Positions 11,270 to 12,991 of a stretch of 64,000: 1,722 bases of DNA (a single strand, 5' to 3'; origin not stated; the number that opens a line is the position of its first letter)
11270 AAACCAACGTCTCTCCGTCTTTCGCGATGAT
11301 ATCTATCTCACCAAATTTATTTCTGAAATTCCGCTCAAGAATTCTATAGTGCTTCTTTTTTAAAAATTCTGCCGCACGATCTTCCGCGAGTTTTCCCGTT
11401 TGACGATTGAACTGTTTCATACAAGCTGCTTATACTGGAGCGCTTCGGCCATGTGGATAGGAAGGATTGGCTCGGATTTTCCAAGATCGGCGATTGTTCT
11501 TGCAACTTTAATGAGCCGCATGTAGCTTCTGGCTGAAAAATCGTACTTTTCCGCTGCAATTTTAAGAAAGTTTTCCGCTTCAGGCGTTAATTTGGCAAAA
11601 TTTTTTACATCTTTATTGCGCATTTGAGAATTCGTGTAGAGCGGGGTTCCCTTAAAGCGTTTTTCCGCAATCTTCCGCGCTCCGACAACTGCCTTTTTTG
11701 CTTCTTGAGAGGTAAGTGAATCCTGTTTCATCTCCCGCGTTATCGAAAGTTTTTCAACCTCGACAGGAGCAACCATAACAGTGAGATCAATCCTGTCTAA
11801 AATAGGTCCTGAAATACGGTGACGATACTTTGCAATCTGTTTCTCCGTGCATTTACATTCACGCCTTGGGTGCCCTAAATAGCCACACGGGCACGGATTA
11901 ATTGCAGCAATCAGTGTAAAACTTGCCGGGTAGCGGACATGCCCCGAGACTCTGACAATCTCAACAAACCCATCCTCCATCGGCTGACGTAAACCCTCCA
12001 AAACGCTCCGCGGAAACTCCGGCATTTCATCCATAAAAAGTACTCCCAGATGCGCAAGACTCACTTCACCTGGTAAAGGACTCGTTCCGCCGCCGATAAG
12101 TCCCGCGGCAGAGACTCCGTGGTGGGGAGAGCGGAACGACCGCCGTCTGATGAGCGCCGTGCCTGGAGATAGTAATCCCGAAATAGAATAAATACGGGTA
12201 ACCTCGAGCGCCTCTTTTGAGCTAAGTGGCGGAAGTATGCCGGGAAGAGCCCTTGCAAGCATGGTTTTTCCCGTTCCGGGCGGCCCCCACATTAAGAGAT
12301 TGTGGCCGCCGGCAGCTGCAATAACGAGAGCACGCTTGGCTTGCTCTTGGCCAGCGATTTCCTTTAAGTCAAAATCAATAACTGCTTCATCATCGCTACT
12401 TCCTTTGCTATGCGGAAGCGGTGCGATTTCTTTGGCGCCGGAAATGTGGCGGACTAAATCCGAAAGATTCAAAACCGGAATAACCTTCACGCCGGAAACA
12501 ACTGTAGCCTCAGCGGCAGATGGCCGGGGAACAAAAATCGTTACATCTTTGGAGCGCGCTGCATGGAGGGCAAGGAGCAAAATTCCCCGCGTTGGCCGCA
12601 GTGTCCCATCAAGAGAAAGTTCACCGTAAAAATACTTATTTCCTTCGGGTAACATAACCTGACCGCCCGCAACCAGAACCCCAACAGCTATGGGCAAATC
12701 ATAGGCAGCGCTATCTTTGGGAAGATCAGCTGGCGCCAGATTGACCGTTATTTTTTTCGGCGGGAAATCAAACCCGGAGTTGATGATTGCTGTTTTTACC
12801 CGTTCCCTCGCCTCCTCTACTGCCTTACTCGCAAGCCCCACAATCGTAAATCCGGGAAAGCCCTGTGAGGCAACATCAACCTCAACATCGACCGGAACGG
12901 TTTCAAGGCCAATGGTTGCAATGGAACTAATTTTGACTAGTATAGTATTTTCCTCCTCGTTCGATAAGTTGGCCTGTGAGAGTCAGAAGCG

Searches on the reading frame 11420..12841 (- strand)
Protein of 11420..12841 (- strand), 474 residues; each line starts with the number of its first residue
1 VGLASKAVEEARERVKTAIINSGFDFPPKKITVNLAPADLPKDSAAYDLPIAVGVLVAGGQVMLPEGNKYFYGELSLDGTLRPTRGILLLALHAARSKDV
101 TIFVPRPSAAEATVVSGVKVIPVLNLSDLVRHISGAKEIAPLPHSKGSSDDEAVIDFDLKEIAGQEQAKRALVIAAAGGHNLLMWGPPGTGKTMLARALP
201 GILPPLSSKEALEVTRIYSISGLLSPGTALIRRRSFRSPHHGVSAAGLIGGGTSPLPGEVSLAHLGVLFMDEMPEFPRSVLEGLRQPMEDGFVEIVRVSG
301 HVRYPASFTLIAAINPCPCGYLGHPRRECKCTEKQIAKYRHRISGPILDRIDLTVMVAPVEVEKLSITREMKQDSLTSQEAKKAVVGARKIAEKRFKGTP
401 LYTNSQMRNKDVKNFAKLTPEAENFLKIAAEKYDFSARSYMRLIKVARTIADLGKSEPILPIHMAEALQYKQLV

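Call 46: search_protein_families(library=pfam, max_evalue=0.00001, proteins=[window:11420-12841:-])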
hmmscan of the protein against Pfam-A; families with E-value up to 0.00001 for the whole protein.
window:11420-12841:- (474 aa): 3 families
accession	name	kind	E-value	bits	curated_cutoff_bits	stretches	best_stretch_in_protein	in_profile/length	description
PF01078.27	Mg_chelatase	-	3.8e-92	307.8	20.3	1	158-364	1-206/207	Magnesium chelatase, subunit ChlI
PF13541.12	ChlI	-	2.2e-34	118.4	27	1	1-106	15-119/121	Subunit ChlI of Mg-chelatase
PF13335.12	Mg_chelatase_C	-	2.7e-25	89.2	26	1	377-471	3-94/94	Magnesium chelatase, subunit ChlI C-terminal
